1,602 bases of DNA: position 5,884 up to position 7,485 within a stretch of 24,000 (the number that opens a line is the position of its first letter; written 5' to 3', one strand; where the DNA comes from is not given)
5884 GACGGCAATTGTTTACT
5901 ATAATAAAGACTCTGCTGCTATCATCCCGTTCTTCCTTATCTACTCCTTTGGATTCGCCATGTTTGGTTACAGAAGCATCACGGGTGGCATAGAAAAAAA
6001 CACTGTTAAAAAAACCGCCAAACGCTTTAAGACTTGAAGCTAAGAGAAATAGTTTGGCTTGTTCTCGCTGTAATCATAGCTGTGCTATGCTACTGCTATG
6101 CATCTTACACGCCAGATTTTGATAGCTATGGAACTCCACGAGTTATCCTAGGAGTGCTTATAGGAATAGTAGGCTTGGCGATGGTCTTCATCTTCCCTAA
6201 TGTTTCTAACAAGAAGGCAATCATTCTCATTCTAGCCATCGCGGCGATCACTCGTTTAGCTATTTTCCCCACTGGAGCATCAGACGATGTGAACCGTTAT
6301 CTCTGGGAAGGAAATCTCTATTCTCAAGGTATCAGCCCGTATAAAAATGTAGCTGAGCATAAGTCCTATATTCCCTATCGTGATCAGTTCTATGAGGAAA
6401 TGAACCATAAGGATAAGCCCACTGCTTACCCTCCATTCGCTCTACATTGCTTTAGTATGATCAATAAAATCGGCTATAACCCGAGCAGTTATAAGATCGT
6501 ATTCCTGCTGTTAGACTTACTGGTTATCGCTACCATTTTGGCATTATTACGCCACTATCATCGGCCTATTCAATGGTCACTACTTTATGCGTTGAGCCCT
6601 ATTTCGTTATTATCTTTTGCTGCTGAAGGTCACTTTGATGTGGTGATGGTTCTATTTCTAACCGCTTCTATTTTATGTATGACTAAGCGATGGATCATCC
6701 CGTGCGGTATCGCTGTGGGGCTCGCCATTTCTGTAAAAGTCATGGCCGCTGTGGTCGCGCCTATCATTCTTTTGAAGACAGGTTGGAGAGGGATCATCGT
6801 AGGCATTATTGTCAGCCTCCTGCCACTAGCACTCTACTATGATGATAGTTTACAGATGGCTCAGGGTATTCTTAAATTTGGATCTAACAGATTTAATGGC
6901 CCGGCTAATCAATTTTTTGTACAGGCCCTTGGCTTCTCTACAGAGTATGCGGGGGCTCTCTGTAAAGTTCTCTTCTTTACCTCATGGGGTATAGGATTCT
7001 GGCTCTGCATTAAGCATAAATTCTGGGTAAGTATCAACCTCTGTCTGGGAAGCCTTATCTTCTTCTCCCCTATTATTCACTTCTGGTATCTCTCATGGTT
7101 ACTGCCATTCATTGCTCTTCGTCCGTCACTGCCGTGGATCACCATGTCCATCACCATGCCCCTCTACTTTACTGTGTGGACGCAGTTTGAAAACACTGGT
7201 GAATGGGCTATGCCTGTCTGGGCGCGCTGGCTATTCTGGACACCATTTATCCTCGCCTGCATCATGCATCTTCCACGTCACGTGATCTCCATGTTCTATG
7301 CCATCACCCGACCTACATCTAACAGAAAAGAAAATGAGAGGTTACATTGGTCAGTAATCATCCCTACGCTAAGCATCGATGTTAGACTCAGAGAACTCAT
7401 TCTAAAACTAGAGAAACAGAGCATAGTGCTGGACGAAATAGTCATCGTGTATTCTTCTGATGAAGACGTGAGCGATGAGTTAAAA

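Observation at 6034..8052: Transferase 2 of the arsenosugar set is fused to a large GT-C-like polytopic membrane domain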

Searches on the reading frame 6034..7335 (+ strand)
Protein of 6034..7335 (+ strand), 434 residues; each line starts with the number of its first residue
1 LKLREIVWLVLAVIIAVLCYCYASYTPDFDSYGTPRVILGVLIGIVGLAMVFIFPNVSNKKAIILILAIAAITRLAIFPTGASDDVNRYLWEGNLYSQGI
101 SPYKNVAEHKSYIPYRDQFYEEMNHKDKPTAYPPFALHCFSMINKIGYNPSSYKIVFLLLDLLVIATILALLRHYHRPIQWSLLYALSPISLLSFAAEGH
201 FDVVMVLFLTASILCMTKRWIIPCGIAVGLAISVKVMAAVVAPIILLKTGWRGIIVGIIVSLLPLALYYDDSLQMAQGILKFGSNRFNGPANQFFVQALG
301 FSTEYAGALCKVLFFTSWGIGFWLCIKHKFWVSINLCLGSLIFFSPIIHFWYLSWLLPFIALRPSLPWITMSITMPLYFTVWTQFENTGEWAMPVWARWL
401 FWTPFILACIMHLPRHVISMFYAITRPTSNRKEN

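Call 35: predict_structure(alignment_id=A2)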
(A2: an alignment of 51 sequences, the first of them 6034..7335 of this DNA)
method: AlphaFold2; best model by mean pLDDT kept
length: 434 residues; sequences in the alignment: 51
mean_pLDDT: 93.0   pTM: 0.93
mean pLDDT of the five models: 93.0, 93.0, 92.9, 92.5, 92.1
residues with pLDDT >= 90: 356; 70-90: 67; 50-70: 7; < 50: 4
segments of 3 or more residues with pLDDT < 50: 431-434
pLDDT, mean of each block of 10 residues (from residue 1): 92 98 93 93 98 97 98 98 95 96 94 97 91 94 98 98 99 97 98 95 98 97 98 95 96 98 88 82 74 90 92 95 92 93 91 95 95 96 92 90 93 88 72 44
secondary structure, 60 per line:
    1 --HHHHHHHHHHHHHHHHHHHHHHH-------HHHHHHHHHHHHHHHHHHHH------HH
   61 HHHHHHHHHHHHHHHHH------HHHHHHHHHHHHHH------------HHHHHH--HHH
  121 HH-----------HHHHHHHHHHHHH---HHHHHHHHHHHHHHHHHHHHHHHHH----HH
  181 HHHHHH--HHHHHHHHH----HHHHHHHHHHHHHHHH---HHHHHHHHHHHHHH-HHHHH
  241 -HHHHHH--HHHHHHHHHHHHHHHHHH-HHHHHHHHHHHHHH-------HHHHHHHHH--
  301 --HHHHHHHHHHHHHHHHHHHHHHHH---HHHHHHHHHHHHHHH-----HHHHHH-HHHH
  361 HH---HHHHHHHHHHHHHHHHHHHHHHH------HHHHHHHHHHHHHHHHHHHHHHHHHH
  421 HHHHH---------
elements in order: H3-25 H33-52 H59-77 H84-97 H110-115 H118-122 H134-146 H150-174 H179-186 H189-197 H202-217 H221-234 H236-240 H242-247 H250-267 H269-282 H290-298 H303-326 H330-344 H350-355 H357-362 H366-388 H395-425
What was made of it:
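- On GT-C superfamily, GT87/PimE-like (Pfam PF09594; PF26314 MptA_B_family): Domain-only model has pLDDT 93 (call 35).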

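Call 38: fold_search(model_id=the predicted structure, library=pdb)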
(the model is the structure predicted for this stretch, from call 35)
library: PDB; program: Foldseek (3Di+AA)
matches with E <= 10: 114; with E <= 0.001: 3
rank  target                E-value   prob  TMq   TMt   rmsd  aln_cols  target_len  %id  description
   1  9s6r_A                1.4e-04  1.00  0.56  0.62   6.4       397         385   15  Ternary cryo-EM structure of yeast ALG3 with Dol25-PP-GlcNAc2Man5, Dol25-P-Man, and Fab (released 2026-03-18)
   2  9dm7_A                2.5e-04  1.00  0.54  0.62   6.0       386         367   16  mannosyltransferase PimE in complex with Fab_E6 (released 2025-06-25)
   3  9wno_A                9.4e-04  1.00  0.56  0.59   8.2       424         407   15  Cryo-EM structure of Candida glabrata GPI mannosyltransferase I bound to Dol-P-Man (released 2025-12-03)
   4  6snh_X                1.4e-03  1.00  0.53  0.49   7.9       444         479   15  Cryo-EM structure of yeast ALG6 in complex with 6AG9 Fab and Dol25-P-Glc (released 2020-03-11)
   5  8imx_U                2.0e-03  1.00  0.57  0.59   5.5       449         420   12  Cryo-EM structure of GPI-T with a chimeric GPI-anchored protein (released 2023-08-16)
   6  9dm5                  2.6e-03  1.00  0.53  0.58   6.1       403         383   15  Product-Bound mannosyltransferase PimE (released 2025-06-25)
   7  7wld_U                3.5e-03  1.00  0.59  0.61   5.5       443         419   13  Cryo-EM structure of the human glycosylphosphatidylinositol transamidase complex at 2.53 Angstrom resolution (released 2022-04-27)
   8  7w72_U                6.6e-03  1.00  0.54  0.56   6.4       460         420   13  Structure of a human glycosylphosphatidylinositol (GPI) transamidase (released 2022-02-16)
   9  5ezm                  3.1e-02  1.00  0.39  0.33  15.2       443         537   13  Crystal Structure of ArnT from Cupriavidus metallidurans in the apo state (released 2016-02-17)
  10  9i5k_A                7.8e-02  0.98  0.36  0.32  14.7       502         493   10  Structure of the Chaetomium thermophilum Pmt4 homodimer (C2 symmetry) (released 2025-12-24)
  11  9s6t_A                1.3e-01  0.94  0.34  0.32  19.1       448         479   12  Ternary cryo-EM structure of chicken ALG12 with Dol25-PP-GlcNAc2Man7, Dol25-P-Man, and Fab (released 2026-03-18)
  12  7bx8_A                2.0e-01  0.54  0.27  0.15  16.5       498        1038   12  Mycobacterium smegmatis arabinosyltransferase complex EmbB2-AcpM2 in symmetric "resting state" (released 2020-05-27)
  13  7bvh_A                2.1e-01  0.93  0.40  0.20  14.8       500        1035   12  Crystal structure of arabinosyltransferase EmbC2-AcpM2 complex from Mycobacterium smegmatis complexed with di-arabinos (released 2020-04-29)
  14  6p25_B                2.2e-01  1.00  0.36  0.23   3.9       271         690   12  Structure of S. cerevisiae protein O-mannosyltransferase Pmt1-Pmt2 complex bound to the sugar donor and a peptide acce (released 2019-07-10)
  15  9e6i_B                2.2e-01  1.00  0.34  0.22   8.9       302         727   11  Cryo-EM structure of Saccharomyces cerevisiae Pmt4-Ccw5 complex (released 2025-10-15)
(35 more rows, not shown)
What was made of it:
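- PIG-U, a non-glycosyltransferase with this fold, is among the top structural matches (call 38).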

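Call 49: search_solved_structures(query=A3, max_evalue=10, show_alignments=4)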
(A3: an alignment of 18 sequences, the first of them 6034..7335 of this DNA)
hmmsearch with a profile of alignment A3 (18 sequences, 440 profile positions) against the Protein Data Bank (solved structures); distinct sequences matched with E-value up to 10: 5.
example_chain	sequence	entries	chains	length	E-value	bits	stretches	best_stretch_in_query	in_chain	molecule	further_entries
23gf_B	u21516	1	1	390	6.2e-08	34.8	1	159-249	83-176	GPI mannosyltransferase 1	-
23gx_B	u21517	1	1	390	6.2e-08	34.8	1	159-249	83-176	GPI mannosyltransferase 1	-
9dm5_A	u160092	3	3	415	0.0019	20.1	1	136-368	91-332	Mannosyltransferase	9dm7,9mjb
9dbd_A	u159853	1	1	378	4.5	8.9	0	44-89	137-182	Tet4 Variant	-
9dbf_A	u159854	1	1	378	8.1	8.1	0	44-89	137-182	Tet4 Variant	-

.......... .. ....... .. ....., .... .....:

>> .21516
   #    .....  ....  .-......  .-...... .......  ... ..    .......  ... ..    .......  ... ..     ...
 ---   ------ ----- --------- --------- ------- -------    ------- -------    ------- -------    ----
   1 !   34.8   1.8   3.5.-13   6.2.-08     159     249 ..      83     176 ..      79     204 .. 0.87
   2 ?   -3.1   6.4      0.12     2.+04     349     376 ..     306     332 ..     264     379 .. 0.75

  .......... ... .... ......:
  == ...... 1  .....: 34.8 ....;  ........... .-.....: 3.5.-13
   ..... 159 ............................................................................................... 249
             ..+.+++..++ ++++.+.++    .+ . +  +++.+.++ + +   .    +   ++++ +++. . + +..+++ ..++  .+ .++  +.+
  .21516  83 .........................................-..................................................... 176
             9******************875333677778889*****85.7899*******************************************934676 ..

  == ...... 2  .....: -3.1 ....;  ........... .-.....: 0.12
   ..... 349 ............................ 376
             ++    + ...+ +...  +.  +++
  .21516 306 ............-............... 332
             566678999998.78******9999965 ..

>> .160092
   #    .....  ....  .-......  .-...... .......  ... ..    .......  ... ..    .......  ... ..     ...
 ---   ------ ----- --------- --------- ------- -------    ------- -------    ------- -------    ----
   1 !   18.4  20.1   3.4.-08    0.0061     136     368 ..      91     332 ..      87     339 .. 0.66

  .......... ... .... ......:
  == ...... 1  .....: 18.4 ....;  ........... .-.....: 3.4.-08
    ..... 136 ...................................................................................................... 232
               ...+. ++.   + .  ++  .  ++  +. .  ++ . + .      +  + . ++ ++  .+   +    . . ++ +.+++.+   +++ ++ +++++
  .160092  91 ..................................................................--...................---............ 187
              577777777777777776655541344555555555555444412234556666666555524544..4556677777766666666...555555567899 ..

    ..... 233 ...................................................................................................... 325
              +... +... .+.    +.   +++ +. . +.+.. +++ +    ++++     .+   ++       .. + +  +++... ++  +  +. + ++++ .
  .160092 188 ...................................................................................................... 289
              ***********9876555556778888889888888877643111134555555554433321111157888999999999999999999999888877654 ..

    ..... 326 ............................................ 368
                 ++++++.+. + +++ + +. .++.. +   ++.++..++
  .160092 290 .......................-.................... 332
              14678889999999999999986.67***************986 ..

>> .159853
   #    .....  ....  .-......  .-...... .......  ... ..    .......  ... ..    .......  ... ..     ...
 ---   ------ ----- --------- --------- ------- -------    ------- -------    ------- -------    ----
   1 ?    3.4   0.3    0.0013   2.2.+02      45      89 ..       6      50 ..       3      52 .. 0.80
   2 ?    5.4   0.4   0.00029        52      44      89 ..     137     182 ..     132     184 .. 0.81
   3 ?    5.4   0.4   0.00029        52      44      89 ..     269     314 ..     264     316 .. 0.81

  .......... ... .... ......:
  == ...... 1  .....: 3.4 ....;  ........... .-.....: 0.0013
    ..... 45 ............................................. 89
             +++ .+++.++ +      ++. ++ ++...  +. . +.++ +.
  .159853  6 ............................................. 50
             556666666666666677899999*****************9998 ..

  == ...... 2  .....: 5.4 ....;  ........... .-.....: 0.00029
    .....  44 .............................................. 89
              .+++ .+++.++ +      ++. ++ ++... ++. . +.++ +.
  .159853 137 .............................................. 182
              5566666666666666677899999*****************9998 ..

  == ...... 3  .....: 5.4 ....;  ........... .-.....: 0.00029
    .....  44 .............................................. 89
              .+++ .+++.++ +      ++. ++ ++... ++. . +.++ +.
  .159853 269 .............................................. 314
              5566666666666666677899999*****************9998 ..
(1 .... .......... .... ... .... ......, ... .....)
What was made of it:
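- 6034..7323 (+): GT-C membrane domain (residues 1-430), PimE/ALG3/PIG-M-like. The profile hits GPI-MT-I at E = 6e-8 and PimE at E = 0.0019 (call 49).
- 6427..6435 (+): Y132-P133-P134 motif, aligned with PimE Y92-P-P. HMM alignment to PimE 9dm5 (call 49).
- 6736..6738 (+): K235, aligned with PimE K195 (salt bridge to the polyprenyl-phosphate). Alignment 'GLAvavK' to 'GLAGGVK' (call 49).
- On GT-C superfamily, GT87/PimE-like (Pfam PF09594; PF26314 MptA_B_family): However, this segment is outside the HMM alignment to PimE (call 49), and no residue-level superposition was available.
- Closest known: PimE. Same: Same fold (Foldseek TM 0.54/0.62, call 38) and a sequence-profile match (E = 0.0019, call 49).
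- The closest GT-C relatives are mannosyltransferases (calls 38, 49).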
